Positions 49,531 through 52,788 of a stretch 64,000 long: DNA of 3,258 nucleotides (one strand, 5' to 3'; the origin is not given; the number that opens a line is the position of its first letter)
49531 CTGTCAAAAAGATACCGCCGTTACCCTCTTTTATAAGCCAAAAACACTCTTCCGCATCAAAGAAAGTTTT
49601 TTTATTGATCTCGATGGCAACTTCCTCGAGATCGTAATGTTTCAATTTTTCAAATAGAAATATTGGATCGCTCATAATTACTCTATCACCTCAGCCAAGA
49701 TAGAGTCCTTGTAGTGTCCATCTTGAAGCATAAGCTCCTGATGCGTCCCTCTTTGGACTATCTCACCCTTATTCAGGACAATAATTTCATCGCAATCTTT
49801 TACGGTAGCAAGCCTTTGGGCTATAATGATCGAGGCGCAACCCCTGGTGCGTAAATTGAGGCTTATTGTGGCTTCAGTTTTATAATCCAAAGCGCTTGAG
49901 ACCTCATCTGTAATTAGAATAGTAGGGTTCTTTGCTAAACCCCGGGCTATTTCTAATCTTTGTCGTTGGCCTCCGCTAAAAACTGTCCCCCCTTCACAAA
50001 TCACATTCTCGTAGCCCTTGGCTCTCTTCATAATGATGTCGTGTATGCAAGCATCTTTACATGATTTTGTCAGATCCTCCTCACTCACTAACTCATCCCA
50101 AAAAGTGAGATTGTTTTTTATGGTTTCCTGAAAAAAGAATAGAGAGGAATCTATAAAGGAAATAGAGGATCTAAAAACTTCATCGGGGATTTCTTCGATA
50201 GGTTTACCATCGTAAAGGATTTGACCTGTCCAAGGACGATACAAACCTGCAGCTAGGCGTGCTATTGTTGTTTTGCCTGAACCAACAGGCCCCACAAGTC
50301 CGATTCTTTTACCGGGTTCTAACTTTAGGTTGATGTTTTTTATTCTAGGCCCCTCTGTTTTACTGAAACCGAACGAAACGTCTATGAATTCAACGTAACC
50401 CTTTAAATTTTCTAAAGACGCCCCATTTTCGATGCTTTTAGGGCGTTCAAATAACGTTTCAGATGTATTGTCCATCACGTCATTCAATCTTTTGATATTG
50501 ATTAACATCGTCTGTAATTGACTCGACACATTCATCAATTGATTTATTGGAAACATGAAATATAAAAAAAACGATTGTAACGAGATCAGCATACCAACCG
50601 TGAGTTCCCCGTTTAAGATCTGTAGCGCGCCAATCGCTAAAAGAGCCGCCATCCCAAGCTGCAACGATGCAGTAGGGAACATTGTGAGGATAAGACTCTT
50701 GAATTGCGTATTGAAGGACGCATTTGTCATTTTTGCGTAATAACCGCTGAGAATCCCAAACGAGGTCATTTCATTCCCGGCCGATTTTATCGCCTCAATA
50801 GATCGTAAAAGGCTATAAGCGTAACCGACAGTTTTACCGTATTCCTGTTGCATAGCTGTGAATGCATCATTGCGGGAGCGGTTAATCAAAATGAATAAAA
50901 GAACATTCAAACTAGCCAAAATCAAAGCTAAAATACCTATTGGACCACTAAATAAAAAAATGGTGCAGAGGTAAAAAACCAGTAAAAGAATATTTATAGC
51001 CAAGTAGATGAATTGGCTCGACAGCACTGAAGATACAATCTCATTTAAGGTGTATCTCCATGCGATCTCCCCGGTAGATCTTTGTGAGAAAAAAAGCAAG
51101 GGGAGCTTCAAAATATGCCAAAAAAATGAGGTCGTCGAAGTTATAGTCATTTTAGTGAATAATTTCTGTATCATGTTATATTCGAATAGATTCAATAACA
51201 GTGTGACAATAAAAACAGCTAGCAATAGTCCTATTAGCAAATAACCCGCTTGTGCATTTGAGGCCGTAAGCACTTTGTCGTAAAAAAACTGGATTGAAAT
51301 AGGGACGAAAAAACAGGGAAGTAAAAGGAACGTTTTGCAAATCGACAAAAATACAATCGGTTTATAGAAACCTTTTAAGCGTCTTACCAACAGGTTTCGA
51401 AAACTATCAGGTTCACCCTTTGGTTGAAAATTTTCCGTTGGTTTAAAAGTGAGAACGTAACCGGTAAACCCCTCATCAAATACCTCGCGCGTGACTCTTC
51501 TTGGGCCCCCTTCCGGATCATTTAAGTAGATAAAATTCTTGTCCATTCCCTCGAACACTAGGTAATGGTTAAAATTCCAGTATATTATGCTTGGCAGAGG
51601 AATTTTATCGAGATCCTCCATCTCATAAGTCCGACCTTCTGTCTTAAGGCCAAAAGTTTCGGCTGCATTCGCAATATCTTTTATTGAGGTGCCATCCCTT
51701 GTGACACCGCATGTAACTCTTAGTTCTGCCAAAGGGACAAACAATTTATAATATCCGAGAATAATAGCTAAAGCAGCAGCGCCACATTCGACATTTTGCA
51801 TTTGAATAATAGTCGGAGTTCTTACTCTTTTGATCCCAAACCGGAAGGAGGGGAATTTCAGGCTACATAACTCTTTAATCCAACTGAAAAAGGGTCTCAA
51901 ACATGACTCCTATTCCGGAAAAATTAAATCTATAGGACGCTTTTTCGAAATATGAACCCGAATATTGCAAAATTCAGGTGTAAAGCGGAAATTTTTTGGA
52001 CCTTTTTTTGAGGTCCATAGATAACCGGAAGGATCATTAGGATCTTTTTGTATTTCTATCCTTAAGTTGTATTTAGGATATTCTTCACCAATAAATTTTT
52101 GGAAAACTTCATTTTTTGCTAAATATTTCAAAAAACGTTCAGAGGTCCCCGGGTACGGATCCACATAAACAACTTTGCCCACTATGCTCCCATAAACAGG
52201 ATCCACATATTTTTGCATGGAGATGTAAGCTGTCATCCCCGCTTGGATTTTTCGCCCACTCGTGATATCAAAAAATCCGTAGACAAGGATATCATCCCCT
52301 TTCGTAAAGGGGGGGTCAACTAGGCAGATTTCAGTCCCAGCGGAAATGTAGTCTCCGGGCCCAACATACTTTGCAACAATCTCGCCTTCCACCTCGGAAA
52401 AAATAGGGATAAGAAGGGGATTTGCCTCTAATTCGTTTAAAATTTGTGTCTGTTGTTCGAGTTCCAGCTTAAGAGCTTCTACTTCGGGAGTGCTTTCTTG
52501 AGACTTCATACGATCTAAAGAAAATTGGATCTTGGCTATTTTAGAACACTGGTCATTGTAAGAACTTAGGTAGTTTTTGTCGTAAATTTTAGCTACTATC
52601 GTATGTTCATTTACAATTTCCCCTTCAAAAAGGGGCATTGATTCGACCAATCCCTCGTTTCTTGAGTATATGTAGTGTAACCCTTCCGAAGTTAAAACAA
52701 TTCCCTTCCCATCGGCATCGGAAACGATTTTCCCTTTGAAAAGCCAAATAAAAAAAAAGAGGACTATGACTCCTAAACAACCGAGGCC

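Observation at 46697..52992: Three-gene Gly-Gly-leader peptide export cassette with no visible substrate gene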

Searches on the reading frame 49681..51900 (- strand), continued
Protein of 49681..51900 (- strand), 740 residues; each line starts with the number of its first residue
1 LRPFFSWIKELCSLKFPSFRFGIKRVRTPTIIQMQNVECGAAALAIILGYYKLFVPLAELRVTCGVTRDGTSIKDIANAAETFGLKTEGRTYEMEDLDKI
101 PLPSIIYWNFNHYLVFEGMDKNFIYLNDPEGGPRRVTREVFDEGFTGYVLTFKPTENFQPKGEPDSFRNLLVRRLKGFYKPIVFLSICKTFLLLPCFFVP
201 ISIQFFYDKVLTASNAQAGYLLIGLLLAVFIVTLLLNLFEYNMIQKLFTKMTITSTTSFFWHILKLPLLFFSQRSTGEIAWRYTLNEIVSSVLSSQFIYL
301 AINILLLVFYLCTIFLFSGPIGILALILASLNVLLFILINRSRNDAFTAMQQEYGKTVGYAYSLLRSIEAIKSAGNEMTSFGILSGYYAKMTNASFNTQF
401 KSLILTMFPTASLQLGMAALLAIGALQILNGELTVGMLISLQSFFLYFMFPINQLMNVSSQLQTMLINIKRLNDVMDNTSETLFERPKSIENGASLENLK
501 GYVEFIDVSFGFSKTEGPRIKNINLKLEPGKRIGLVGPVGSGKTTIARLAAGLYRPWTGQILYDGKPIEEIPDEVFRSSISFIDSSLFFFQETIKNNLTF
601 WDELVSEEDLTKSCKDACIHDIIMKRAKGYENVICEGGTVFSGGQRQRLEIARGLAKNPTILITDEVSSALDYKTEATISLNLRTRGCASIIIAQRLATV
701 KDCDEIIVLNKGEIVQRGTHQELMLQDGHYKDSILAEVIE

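Call 86: find_encoding_contigs(protein=P0006, flank=10000, max_places=2)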
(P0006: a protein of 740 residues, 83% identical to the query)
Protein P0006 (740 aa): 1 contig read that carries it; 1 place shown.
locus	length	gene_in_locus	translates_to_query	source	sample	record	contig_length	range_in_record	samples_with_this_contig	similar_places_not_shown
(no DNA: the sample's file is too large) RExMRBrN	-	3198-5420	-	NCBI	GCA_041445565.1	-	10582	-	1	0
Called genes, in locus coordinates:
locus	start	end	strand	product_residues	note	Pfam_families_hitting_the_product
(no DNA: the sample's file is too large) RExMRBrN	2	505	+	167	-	?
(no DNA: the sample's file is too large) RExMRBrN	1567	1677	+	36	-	-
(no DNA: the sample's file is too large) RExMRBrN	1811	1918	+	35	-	-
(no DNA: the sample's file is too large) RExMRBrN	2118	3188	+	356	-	-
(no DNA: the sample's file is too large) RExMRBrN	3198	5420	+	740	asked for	PF03412:Peptidase_C39, PF00664:ABC_membrane, PF00005:ABC_tran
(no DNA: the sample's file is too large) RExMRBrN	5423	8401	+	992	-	PF00664:ABC_membrane, PF00005:ABC_tran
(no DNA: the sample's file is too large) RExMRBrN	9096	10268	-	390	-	PF01734:Patatin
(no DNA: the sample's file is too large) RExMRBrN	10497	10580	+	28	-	?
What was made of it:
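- The type-A relative P0006 has two called genes of 36 and 35 aa just upstream of its adaptor gene (call 86).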

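Call 87: find_related_loci(query=P0006, collection=genome_contigs, flank=10000)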
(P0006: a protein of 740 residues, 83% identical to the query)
Query P0006 (740 aa) in genome_contigs; peptide patterns used: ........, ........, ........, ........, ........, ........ (x = any residue, [..] = any of these).
80 stretches matched a pattern; 37 encode a relative of the query (tblastn E <= 1e-3); 37 distinct loci.
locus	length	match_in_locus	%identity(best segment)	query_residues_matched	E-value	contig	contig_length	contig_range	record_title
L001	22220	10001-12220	82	1-740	0e+0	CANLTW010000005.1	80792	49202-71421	MAG: Chlamydiae bacterium isolate ZE-3nov15-36 genome assembly, contig: ZE-3nov15-C50, whole genome shotgun sequence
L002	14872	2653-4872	83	1-740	0e+0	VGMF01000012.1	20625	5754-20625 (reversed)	MAG: Chlamydiae bacterium isolate K_DeepCast_35m_m2_096 K_DeepCast_35m_m2_096_Ga0194129_10003826, whole genome shotgun s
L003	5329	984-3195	81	1-740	0e+0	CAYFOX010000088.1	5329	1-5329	MAG TPA_asm: uncultured bacterium isolate ERP107066_co1_15 genome assembly, contig: NODE_21963_length_5329_cov_2.735495,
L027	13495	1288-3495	60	5-740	0e+0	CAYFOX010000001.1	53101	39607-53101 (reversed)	MAG TPA_asm: uncultured bacterium isolate ERP107066_co1_15 genome assembly, contig: NODE_64_length_53101_cov_4.034178, w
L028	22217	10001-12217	60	2-740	0e+0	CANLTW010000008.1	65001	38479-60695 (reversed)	MAG: Chlamydiae bacterium isolate ZE-3nov15-36 genome assembly, contig: ZE-3nov15-C96, whole genome shotgun sequence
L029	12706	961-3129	40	25-737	0e+0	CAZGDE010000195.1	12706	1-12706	MAG TPA_asm: uncultured bacterium isolate binchicken_co311_160 genome assembly, contig: NODE_8214_length_12706_cov_6.329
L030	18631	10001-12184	40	8-736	1e-180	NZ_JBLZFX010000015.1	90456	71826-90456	Alkalinema pantanalense CENA528 NODE_15_size90456_pilon, whole genome shotgun sequence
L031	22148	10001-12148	40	27-737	7e-176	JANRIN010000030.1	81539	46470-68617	MAG: Leptolyngbyaceae cyanobacterium bins.302 k141_4221984, whole genome shotgun sequence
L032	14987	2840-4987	41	27-737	2e-175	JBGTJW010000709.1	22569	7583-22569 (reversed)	MAG: Stenomitos sp. isolate JTS-RE299 k141_10419357, whole genome shotgun sequence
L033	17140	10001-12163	40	27-737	9e-175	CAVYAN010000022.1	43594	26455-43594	MAG: uncultured cyanobacterium isolate MFD03044.bin.2.2 genome assembly, contig: contig_30724, whole genome shotgun sequ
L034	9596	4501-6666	40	27-737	1e-174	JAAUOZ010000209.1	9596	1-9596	MAG: Leptolyngbyaceae cyanobacterium CSU_1_3 NODE_1793_length_9596_cov_3.06949, whole genome shotgun sequence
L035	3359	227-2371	39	27-737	0e+0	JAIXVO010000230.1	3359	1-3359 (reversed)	MAG: Cyanobacteriota bacterium isolate D1_MAG_00067 pond_D1_MAG_00067_000000000038, whole genome shotgun sequence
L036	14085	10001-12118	38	22-732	2e-172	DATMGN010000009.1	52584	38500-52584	MAG TPA_asm: Microbacteriaceae bacterium isolate SMAG_U13490 k141_135981, whole genome shotgun sequence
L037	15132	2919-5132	38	19-737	9e-172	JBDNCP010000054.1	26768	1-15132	MAG: Cyanobacteriota bacterium isolate YM_bin7_OCT21 C54, whole genome shotgun sequence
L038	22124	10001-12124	38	24-731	1e-169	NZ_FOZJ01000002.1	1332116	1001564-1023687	Microbacterium sp. cf046, whole genome shotgun sequence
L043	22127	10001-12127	38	25-730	3e-163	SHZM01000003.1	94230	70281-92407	MAG: Gammaproteobacteria bacterium isolate Baikal-deep-G149 BACOMB-C631, whole genome shotgun sequence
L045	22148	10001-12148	37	25-737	1e-156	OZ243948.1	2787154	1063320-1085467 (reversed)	MAG: Alphaproteobacteria bacterium isolate 5964c9ee-5f0d-4f7f-9443-08f8201d4ec3 genome assembly, chromosome: 1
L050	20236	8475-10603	39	25-737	2e-153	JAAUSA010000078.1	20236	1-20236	MAG: Alkalinema sp. RU_4_3 NODE_1100_length_20236_cov_4.883883, whole genome shotgun sequence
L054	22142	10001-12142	40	24-737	2e-173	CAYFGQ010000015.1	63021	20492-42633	MAG TPA_asm: uncultured Arcobacteraceae bacterium isolate ERP003628_co2_60 genome assembly, contig: NODE_291_length_6302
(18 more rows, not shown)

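Call 88: find_related_loci(query=P0006, collection=metagenome_contigs, flank=6000)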
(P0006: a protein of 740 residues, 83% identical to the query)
Query P0006 (740 aa) in metagenome_contigs; peptide patterns used: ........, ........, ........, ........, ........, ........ (x = any residue, [..] = any of these).
101 stretches matched a pattern; 20 encode a relative of the query (tblastn E <= 1e-3); 20 distinct loci.
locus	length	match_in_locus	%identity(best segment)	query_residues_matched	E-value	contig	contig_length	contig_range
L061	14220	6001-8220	83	1-740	0e+0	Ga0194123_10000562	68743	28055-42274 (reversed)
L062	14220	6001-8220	83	1-740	0e+0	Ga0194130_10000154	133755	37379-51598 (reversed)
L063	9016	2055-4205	40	20-737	0e+0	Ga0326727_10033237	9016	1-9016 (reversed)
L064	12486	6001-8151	40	20-737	0e+0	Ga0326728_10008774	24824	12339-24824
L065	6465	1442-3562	40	24-730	0e+0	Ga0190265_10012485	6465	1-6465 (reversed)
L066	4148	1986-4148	40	24-712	0e+0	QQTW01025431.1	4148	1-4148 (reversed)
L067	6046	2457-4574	42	24-730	7e-178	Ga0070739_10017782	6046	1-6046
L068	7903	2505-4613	38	25-730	8e-170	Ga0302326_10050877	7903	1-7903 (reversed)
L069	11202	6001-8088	39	32-732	2e-167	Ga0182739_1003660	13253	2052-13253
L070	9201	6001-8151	37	25-737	3e-159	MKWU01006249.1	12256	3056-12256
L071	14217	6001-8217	60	2-740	0e+0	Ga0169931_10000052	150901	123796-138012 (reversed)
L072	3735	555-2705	36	25-737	4e-159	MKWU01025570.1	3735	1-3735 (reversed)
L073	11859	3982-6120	37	22-738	3e-152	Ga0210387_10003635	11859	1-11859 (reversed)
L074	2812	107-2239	35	23-732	1e-149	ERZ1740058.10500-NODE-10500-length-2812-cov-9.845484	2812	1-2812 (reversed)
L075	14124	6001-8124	38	24-732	4e-170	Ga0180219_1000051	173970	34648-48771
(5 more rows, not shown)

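Call 96: search_protein_families(library=pfam, proteins=[L029:3087-4046:+, L030:12224-13183:+, L031:12212-13171:+, L037:5195-6154:+, L038:11731-12690:+, L043:12141-13100:+, L045:12156-13115:+, L050:10631-11590:+, L054:12154-13113:+, L011:12196-13155:+], max_evalue=0.1)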
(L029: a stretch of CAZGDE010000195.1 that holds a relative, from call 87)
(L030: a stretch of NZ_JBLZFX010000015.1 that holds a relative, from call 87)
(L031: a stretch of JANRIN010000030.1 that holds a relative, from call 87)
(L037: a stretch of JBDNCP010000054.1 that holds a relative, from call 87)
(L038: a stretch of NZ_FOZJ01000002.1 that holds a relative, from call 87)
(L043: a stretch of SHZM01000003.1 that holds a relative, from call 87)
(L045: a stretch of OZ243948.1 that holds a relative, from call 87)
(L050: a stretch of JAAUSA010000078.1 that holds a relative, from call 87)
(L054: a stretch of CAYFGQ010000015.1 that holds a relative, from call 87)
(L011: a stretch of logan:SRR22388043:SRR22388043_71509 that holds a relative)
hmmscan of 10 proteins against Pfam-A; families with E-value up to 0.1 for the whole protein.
L029:3087-4046:+ (320 aa): 0 families

L030:12224-13183:+ (320 aa): 1 family
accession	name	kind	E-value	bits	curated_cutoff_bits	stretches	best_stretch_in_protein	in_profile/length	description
PF08389.18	Xpo1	-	0.037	14.6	22.7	1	267-314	41-86/147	Exportin 1-like protein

L031:12212-13171:+ (320 aa): 1 family
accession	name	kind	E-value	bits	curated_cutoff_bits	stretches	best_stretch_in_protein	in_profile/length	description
PF03997.17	VPS28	-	0.047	13.9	24.5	1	261-307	12-59/188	VPS28 protein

L037:5195-6154:+ (320 aa): 1 family
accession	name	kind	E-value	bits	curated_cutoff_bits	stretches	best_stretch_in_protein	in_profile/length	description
PF07072.16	ZapD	-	0.091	12.9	27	0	237-271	48-82/210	Cell division protein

L038:11731-12690:+ (320 aa): 0 families

L043:12141-13100:+ (320 aa): 1 family
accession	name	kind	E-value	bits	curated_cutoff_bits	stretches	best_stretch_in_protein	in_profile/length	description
PF25026.1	Asd-4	-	0.038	14.6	29.1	1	237-278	20-59/80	Asd-4-like domain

L045:12156-13115:+ (320 aa): 0 families

L050:10631-11590:+ (320 aa): 0 families

L054:12154-13113:+ (320 aa): 0 families

L011:12196-13155:+ (320 aa): 0 families

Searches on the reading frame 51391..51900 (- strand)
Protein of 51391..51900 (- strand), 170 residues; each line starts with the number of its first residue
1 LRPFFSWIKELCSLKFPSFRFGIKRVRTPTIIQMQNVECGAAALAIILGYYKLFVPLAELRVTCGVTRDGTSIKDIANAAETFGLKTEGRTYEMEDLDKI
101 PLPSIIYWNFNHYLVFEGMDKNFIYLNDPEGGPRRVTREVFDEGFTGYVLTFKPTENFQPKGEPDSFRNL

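Call 76: search_solved_structures(query=window:51391-51900:-, max_evalue=0.00001, show_alignments=3)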
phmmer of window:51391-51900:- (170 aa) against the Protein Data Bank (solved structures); distinct sequences matched with E-value up to 0.00001: 12.
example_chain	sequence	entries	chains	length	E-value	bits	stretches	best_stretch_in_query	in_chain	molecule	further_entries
6mpz_A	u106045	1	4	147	8.3e-40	139.6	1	25-158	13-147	Double Glycine Motif Protease domain from AMS/PCAT Transporter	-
8hf4_A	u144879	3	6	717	5.2e-16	62.1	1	29-163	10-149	Transport/processing ATP-binding protein ComA | Competence factor transporting ATP-binding protein/permease ComA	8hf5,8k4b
8hf7_A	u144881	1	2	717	5.2e-16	62.1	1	29-163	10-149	Competence factor transporting ATP-binding protein/permease ComA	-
8hf6_A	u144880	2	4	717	5.2e-16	62.1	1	29-163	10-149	Competence factor transporting ATP-binding protein/permease ComA | Transport/processing ATP-binding protein ComA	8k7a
3k8u_A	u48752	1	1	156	1.2e-09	41.3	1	31-163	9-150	Putative ABC transporter, ATP-binding protein ComA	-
5xe8_A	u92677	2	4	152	1.5e-09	41.1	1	32-163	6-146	Putative ABC transporter, ATP-binding protein ComA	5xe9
4ry2_A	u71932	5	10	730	1.6e-09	41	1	32-162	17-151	ABC-type bacteriocin transporter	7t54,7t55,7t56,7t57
4s0f_A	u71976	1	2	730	1.6e-09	41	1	32-162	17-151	ABC-type bacteriocin transporter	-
8vp3_A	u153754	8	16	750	1.6e-09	40.9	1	32-162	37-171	ABC-type bacteriocin transporter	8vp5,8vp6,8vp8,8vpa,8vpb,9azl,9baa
7n87_A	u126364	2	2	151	2e-09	40.7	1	32-159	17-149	ABC-type bacteriocin transporter | Peptidase C39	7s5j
6v9z_A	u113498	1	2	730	2.7e-08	36.9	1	33-162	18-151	ABC-type bacteriocin transporter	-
8vp9_A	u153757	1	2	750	2.8e-08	36.9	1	31-162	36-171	ABC-type bacteriocin transporter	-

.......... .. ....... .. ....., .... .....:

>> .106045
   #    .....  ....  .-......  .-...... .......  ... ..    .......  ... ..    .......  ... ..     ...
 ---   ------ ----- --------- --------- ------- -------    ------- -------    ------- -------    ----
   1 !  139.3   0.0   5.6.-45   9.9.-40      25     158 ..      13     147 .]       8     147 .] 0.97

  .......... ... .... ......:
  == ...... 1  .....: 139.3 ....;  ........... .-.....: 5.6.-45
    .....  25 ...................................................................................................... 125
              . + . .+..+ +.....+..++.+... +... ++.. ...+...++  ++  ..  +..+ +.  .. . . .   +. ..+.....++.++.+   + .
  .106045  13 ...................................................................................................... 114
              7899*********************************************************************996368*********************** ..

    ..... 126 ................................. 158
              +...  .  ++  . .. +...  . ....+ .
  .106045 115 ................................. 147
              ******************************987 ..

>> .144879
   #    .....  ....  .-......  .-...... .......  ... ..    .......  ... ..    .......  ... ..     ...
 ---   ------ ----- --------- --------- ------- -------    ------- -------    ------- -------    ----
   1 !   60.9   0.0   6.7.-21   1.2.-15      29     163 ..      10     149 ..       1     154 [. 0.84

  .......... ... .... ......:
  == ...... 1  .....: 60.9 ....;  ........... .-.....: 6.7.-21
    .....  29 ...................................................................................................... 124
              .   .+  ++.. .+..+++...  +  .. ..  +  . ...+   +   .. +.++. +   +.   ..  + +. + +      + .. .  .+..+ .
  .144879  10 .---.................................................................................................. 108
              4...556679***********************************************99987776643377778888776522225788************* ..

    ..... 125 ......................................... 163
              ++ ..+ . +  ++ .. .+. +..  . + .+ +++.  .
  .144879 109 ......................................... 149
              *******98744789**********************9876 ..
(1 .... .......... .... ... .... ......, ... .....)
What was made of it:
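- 51433..51819 (-): C39 double-glycine peptidase domain of ABC1 (residues 28-156) with intact Gln33/Cys39/His112/Asp128. 6MPZ LahT150 at E=8e-40 (call 76).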

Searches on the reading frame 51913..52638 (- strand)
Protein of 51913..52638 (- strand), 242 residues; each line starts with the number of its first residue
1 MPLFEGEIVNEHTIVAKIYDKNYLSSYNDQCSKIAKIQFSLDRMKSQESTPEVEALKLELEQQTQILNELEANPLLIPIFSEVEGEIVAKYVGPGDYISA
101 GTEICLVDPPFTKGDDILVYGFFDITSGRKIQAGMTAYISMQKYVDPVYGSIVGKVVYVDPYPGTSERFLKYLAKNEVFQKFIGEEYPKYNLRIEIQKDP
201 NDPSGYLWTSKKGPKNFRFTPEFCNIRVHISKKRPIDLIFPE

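Call 44: find_encoding_contigs(protein=window:51913-52638:-, flank=3000, max_places=10)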
Protein window:51913-52638:- (242 aa): 4 contigs read that carry it; 2 places shown.
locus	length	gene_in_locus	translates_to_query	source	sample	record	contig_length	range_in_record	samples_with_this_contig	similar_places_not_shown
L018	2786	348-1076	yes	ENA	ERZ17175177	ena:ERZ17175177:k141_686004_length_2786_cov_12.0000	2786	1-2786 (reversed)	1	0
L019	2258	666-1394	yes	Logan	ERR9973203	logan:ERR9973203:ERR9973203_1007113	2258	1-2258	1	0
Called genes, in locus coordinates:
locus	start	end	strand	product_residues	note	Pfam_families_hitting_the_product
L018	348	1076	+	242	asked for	-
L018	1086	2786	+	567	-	?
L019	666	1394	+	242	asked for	-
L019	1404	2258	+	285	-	?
